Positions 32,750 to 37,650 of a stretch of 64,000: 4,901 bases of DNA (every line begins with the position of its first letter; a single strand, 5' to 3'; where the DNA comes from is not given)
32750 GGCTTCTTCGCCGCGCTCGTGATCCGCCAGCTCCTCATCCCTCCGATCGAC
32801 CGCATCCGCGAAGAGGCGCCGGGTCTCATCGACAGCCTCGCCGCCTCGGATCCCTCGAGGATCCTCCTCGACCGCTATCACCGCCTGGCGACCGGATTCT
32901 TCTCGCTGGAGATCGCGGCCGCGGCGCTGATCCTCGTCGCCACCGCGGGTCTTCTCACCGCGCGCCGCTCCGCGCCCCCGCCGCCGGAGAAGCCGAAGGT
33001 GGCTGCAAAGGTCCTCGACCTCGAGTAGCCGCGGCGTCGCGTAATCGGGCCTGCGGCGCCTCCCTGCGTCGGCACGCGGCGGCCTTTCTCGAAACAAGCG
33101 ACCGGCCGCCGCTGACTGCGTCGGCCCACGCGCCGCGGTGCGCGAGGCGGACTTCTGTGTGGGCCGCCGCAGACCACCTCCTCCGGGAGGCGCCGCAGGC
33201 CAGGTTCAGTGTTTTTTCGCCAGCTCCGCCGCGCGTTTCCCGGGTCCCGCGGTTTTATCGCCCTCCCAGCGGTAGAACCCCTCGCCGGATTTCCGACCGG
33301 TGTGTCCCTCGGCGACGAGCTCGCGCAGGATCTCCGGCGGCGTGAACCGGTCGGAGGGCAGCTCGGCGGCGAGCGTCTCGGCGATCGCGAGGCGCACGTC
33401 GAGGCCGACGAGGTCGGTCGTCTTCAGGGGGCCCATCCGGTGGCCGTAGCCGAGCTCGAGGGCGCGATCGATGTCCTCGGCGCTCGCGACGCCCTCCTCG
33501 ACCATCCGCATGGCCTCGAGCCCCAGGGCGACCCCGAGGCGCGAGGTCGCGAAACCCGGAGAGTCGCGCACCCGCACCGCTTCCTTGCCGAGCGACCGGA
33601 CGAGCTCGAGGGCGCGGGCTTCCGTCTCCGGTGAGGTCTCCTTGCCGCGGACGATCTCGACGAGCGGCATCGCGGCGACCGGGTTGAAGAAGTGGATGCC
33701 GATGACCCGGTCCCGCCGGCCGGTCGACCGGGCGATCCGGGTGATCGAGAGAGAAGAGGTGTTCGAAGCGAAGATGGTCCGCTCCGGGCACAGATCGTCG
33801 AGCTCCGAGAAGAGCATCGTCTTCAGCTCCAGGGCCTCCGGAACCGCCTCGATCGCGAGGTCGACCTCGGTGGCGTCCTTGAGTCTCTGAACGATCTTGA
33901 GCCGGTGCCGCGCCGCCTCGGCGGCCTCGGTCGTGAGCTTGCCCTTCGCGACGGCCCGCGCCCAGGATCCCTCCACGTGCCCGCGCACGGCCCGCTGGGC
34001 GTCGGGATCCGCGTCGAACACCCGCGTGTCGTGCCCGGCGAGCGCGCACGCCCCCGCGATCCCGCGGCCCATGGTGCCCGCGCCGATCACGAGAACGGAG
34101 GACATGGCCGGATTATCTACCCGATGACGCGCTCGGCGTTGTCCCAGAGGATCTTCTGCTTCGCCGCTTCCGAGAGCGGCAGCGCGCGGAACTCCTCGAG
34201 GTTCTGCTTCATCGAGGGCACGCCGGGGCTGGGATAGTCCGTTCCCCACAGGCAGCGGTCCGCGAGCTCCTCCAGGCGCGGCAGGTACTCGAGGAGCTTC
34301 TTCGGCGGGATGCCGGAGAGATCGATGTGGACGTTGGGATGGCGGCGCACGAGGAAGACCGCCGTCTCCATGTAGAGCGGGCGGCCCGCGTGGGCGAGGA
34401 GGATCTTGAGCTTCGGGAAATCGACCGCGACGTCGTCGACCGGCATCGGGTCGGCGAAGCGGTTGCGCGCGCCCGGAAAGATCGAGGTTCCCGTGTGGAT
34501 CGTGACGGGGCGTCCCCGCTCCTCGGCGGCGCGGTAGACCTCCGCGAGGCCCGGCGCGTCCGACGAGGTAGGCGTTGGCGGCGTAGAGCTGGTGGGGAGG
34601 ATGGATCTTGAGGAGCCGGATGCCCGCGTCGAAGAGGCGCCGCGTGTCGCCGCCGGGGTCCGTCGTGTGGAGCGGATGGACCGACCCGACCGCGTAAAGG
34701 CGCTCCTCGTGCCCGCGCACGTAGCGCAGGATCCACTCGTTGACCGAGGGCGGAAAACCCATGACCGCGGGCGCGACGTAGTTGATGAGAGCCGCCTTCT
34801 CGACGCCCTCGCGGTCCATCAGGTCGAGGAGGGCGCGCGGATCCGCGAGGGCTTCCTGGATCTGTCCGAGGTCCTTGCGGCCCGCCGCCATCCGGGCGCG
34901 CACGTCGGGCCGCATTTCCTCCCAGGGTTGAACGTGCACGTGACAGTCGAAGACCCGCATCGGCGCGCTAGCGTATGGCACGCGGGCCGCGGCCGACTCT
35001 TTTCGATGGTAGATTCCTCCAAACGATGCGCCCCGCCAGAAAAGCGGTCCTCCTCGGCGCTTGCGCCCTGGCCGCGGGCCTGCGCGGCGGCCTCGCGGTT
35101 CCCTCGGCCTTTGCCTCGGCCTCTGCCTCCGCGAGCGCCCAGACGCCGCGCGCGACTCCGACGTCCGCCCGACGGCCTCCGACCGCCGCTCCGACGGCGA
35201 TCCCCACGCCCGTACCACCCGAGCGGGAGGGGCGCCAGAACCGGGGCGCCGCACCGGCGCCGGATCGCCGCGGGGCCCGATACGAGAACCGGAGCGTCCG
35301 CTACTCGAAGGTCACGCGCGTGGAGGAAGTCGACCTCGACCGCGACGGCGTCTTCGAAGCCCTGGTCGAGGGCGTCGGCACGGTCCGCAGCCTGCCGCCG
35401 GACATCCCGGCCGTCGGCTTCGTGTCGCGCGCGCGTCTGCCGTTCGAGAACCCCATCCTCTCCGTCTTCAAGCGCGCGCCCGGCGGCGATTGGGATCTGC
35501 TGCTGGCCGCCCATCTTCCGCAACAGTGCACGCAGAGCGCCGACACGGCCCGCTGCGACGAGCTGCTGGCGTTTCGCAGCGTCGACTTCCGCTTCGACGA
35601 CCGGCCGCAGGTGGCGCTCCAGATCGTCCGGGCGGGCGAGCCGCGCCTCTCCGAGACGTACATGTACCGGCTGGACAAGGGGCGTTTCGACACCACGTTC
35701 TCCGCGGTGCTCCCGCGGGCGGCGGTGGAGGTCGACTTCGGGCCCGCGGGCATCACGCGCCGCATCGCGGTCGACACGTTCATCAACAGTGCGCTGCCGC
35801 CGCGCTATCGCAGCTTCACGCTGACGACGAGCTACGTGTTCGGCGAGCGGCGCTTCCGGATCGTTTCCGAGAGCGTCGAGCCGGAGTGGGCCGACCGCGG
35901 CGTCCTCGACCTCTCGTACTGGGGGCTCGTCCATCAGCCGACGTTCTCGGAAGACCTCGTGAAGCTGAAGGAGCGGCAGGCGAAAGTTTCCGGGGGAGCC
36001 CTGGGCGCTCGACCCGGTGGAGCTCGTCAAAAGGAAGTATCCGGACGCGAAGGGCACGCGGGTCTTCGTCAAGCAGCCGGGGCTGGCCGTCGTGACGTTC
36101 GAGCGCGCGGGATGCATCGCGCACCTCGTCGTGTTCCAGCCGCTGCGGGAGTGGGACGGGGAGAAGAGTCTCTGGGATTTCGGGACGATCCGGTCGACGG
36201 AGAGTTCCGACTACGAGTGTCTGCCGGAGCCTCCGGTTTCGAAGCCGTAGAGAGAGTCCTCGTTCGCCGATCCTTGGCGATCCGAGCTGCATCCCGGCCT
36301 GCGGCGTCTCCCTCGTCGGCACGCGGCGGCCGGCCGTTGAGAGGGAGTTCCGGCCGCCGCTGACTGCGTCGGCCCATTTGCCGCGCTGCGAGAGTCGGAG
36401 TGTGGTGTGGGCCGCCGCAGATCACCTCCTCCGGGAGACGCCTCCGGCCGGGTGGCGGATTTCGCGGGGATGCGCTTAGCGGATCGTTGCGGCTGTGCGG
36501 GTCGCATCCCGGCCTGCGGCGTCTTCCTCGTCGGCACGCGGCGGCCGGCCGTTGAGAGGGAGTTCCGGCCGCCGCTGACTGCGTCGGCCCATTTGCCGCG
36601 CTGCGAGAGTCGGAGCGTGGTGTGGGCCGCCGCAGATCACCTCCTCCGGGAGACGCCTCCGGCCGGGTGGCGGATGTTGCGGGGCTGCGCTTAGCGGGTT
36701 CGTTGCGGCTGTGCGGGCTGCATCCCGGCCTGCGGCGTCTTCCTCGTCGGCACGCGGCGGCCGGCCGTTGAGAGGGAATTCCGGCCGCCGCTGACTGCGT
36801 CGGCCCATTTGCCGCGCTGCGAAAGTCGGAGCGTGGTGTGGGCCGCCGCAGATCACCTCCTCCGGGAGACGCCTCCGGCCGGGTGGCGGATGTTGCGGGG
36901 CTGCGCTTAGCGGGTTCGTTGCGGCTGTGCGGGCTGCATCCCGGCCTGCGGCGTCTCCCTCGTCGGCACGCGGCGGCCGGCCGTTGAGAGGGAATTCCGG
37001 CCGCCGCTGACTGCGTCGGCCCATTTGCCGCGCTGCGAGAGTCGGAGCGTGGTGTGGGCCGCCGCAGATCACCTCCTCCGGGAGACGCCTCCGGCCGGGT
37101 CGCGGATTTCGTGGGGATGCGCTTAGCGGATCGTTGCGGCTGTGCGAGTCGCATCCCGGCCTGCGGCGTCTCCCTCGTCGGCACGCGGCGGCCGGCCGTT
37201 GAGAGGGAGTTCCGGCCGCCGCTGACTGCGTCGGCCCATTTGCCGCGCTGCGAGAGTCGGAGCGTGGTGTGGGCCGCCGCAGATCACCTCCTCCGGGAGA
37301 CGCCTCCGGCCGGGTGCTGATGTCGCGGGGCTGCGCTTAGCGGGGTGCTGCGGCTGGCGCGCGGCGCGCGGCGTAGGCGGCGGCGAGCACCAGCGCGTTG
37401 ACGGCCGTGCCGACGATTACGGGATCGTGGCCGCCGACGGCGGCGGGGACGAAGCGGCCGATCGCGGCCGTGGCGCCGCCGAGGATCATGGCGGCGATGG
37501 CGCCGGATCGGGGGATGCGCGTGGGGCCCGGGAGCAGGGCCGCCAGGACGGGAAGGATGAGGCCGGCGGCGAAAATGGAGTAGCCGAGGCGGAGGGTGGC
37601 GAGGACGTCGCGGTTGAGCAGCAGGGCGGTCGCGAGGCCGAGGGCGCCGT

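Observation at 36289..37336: Five tandem ~216-bp copies of a GC-rich multi-hairpin element fill a convergent intergenic spacer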

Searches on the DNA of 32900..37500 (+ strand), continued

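Call 25: search_with_rna_model(model_id=R1, sources=[L025, L065, L066, L067, L068, L069, L070, L071, L072, L073, L074, L075, L076, L077, L078, L079, L080, L081, L082, L083, L084, L085, L086, L087, L088, L089, L090, L091, L092, L093, L094, L095, L096, L097, L098, L099, L100, L101, L102, L103, L104, L105, L106, L107, L108, L109, L110, L111, L112, L113, L114, L115, L116, L117], max_evalue=0.01, make_alignment=true)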
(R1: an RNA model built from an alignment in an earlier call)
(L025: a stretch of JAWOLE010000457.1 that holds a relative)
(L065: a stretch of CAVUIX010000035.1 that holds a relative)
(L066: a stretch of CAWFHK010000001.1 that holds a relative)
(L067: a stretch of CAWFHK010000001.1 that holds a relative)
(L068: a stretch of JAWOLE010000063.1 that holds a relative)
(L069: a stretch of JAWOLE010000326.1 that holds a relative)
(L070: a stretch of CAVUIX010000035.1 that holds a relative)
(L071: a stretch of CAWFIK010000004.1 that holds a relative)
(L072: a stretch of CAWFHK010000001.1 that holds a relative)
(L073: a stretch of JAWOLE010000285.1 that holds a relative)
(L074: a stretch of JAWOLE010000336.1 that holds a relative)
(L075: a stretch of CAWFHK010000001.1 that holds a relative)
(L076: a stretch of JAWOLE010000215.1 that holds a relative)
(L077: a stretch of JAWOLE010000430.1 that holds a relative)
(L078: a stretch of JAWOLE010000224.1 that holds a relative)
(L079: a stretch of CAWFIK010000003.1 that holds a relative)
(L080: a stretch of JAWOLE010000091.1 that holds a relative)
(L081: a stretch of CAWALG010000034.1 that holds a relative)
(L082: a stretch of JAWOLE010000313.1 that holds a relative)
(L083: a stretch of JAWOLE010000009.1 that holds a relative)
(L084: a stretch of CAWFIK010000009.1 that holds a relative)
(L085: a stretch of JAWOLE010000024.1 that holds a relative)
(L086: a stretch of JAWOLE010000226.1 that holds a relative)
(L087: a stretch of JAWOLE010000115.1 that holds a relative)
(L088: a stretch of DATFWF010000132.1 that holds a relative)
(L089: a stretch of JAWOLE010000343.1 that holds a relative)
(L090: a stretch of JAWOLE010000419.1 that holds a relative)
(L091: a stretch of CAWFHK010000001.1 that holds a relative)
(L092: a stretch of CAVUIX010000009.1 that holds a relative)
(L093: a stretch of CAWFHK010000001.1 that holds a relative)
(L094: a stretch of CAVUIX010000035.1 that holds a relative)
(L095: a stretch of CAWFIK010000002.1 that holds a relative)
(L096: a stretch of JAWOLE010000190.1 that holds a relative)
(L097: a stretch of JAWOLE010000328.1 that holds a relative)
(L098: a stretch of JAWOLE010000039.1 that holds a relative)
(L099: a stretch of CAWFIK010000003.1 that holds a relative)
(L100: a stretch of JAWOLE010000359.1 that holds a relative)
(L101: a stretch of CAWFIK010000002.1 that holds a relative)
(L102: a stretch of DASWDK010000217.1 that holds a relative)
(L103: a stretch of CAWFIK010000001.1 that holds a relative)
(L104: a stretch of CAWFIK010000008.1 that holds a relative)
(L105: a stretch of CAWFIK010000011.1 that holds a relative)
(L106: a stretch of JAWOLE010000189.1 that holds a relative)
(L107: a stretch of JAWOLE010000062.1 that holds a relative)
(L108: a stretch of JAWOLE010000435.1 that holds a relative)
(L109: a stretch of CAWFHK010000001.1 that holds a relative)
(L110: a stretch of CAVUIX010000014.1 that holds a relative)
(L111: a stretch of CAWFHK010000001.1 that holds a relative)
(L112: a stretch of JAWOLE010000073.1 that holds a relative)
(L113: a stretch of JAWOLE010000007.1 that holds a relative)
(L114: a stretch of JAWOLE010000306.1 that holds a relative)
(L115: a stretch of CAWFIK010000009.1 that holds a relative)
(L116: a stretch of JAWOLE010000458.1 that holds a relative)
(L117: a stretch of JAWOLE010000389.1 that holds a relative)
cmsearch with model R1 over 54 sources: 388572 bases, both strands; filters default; matches with E-value up to 0.01: 115.
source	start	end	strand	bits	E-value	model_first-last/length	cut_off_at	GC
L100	5413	5575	+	73.2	3.7e-11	1-166/166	no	0.72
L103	5019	5182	-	69.7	1.7e-10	1-166/166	no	0.71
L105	1739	1902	-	68.5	2.9e-10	1-166/166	no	0.73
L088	1756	1919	+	66.4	7.1e-10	1-166/166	no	0.71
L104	3362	3525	-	66.4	7.1e-10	1-166/166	no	0.71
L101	3594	3756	+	64.4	1.7e-09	1-166/166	no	0.71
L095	6930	7093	+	60.8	7.9e-09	1-166/166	no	0.71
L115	5020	5183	-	60.5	8.9e-09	1-166/166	no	0.73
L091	5751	5914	+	59.5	1.4e-08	1-166/166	no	0.73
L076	3941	4103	-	59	1.7e-08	1-166/166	no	0.69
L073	6235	6402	-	58.9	1.8e-08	1-166/166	no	0.68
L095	7122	7287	-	58.7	1.9e-08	1-166/166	no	0.75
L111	1040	1205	-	58.7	2e-08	1-166/166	no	0.72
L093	6350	6517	+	58.5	2.1e-08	1-166/166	no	0.75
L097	2299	2461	-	58.2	2.4e-08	1-166/166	no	0.72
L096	1517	1680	-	57.9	2.8e-08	1-166/166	no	0.76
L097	3888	4052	-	57.7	3e-08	1-166/166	no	0.7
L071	2450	2613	-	57.6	3.1e-08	1-166/166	no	0.73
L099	1434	1597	+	57.2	3.8e-08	1-166/166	no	0.73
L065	3015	3178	-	56.4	5.3e-08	1-166/166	no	0.76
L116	3073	3232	-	54.6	1.1e-07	1-166/166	no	0.71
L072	5334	5499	-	54.3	1.3e-07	1-166/166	no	0.72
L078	2328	2490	+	54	1.5e-07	1-166/166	no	0.73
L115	4827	4993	+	53.1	2.2e-07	1-166/166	no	0.74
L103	4825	4990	+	53.1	2.2e-07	1-166/166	no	0.74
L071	6128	6291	-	52.3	3.1e-07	1-166/166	no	0.72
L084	3177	3340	+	51.7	4e-07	1-166/166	no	0.73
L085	5186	5347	-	51.5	4.3e-07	1-166/166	no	0.7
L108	3187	3353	-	50.9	5.6e-07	1-166/166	no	0.71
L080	3425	3592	-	50.9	5.6e-07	1-166/166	no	0.7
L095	3103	3268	+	50.5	6.7e-07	1-166/166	no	0.73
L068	4267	4434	-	50.1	8e-07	1-166/166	no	0.7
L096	1325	1489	+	50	8.2e-07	1-166/166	no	0.73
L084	3366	3532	-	50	8.3e-07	1-166/166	no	0.72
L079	5244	5407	-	49.8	9e-07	1-166/166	no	0.73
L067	5986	6151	-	49.4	1.1e-06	1-166/166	no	0.73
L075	7175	7340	+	49.4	1.1e-06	1-166/166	no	0.73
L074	1250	1410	-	48.9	1.3e-06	1-166/166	no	0.71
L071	5935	6101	+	48.3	1.7e-06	1-166/166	no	0.75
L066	2071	2236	+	48.1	1.9e-06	1-166/166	no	0.73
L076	869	1030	+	47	3e-06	1-166/166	no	0.7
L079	256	421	+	46.9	3.1e-06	1-166/166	no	0.77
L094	5026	5196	-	46.6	3.6e-06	1-166/166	no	0.74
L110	3638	3801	+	46.3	4.1e-06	1-166/166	no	0.71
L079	5050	5217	+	46.2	4.3e-06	1-166/166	no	0.72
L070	2509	2680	-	46.1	4.4e-06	1-166/166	no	0.74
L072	5142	5309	+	46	4.6e-06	1-166/166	no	0.72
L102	587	753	+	45.6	5.6e-06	1-166/166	no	0.72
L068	4072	4239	+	45.4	5.9e-06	1-166/166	no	0.71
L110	2171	2331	-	45.3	6.4e-06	1-166/166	no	0.75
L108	6234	6395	+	44.9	7.4e-06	1-166/166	no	0.72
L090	2143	2312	+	44.8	7.8e-06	1-166/166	no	0.69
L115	3620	3786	+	44.3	9.8e-06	1-166/166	no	0.74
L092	1137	1304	-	44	1.1e-05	1-166/166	no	0.74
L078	4528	4697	-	43.6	1.3e-05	1-166/166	no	0.72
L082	4389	4552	-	43.4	1.4e-05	1-166/166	no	0.75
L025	4363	4528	-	43.2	1.5e-05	1-166/166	no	0.73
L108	6423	6592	-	43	1.7e-05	1-166/166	no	0.74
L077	5201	5362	-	42.5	2.1e-05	1-166/166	no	0.72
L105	1544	1710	+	42.4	2.2e-05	1-166/166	no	0.72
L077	5005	5171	+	42.1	2.4e-05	1-166/166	no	0.75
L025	4172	4333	+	41.9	2.7e-05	1-166/166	no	0.71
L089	6981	7142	-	41.7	2.9e-05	1-166/166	no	0.72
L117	4349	4511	+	41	4e-05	1-166/166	no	0.73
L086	3244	3409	-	41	4e-05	1-166/166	no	0.71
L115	3816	3982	-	40.9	4.1e-05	1-166/166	no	0.77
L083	1399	1567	+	40.4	5.3e-05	1-166/166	no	0.71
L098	7211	7376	+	40.4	5.3e-05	1-166/166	no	0.75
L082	4199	4359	+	40.3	5.4e-05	1-166/166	no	0.7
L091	5942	6106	-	40.1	5.8e-05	1-166/166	no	0.75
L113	4817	4978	+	39.8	6.6e-05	1-166/166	no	0.7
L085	4991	5156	+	39.6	7.4e-05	1-166/166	no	0.74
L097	2105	2268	+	39.3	8.3e-05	1-166/166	no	0.74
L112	188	349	-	39.3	8.4e-05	1-166/166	no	0.72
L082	2031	2197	-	39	9.4e-05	1-166/166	no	0.72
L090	2344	2507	-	39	9.5e-05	1-166/166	no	0.73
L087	1296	1459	-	38.7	0.00011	1-166/166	no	0.74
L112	2782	2916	-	38.2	0.00014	17-150/166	no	0.72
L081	128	262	-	38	0.00015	16-151/166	no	0.71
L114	807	968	-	37.8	0.00016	1-166/166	no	0.72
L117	4555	4692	-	37.6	0.00017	15-152/166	no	0.72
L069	133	297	-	37.6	0.00018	1-166/166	no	0.75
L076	1060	1223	-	37.5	0.00019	1-166/166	no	0.75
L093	6548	6708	-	37.4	0.00019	1-166/166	no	0.73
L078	2519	2686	-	37.1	0.00022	1-166/166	no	0.72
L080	3227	3398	+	36.9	0.00023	1-166/166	no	0.71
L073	6039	6206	+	36.5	0.00028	1-166/166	no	0.74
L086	3053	3214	+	36.4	0.00029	1-166/166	no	0.72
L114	614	774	+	36.1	0.00033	1-166/166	no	0.76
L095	3297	3455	-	35.6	0.00041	1-166/166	no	0.73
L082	1836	2003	+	35.2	0.00048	1-166/166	no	0.74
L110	3830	3995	-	34.8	0.00057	1-166/166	no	0.74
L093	7422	7582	-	34.7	0.0006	1-166/166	no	0.73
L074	1056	1218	+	34.2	0.00076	1-166/166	no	0.73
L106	381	542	+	34.1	0.00078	1-166/166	no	0.73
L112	2576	2736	+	33.9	0.00085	1-166/166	no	0.7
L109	6167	6333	+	33.6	0.00097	1-166/166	no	0.72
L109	6437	6544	-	33.5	0.001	1-166/166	no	0.72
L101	3785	3950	-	33.3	0.0011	1-166/166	no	0.73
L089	6788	6951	+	33.2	0.0011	1-166/166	no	0.77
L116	2877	3043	+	33.1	0.0012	1-166/166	no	0.71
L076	3744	3912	+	33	0.0012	1-166/166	no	0.75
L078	4332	4499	+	33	0.0013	1-166/166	no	0.75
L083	1596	1762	-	32.9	0.0013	1-166/166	no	0.7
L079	451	618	-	32.8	0.0014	1-166/166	no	0.75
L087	1105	1266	+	32.7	0.0015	1-166/166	no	0.71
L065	2835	2974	+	32.7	0.0015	16-151/166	no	0.74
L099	1627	1792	-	32.4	0.0016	1-166/166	no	0.75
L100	5606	5769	-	32.4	0.0016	1-166/166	no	0.71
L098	7406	7567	-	31.4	0.0025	1-166/166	no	0.72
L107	2477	2638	+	31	0.003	1-166/166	no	0.7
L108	2991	3157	+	31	0.003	1-166/166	no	0.7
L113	5023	5157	-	28.8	0.0078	16-151/166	no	0.7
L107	2683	2817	-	28.7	0.008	16-151/166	no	0.67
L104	3168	3335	+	28.6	0.0086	1-166/166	no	0.74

Alignment A3: 115 matches aligned to the model, 303 columns, each read 5' to 3' on its own strand. Consensus structure (alignment columns), stored with it:
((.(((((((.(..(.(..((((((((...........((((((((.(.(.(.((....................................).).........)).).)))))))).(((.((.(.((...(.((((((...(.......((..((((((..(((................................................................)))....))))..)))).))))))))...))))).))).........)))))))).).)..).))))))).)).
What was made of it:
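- Copy lengths vary by amounts that are not multiples of three (call 25).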

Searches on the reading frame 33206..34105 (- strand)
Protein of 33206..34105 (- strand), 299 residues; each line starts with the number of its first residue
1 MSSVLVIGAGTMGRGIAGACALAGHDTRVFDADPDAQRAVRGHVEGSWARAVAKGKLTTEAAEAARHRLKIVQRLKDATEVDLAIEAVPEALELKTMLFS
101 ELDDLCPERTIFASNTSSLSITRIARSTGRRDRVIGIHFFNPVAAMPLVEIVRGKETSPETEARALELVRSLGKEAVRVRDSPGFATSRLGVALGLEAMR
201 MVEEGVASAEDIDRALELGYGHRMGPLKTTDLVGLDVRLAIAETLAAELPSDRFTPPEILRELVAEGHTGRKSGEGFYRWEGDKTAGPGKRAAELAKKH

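Call 49: find_encoding_contigs(protein=window:33206-34105:-, flank=10000, max_places=10)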
Protein window:33206-34105:- (299 aa): no gene with exactly this product is on record in the collection.

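Call 95: search_protein_families(library=pfam, proteins=[window:33206-34105:-], max_evalue=0.001)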
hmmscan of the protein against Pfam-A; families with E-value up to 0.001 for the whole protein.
window:33206-34105:- (299 aa): 3 families
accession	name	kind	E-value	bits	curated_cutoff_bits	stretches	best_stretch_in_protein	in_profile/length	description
PF02737.24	3HCDH_N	-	4.1e-61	206.5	22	1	4-181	2-179/180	3-hydroxyacyl-CoA dehydrogenase, NAD binding domain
PF00725.27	3HCDH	-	2.1e-31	108.8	22.1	1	184-280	1-97/97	3-hydroxyacyl-CoA dehydrogenase, C-terminal domain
PF03446.21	NAD_binding_2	-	9.4e-05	22.9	21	1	4-91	2-82/161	NAD binding domain of 6-phosphogluconate dehydrogenase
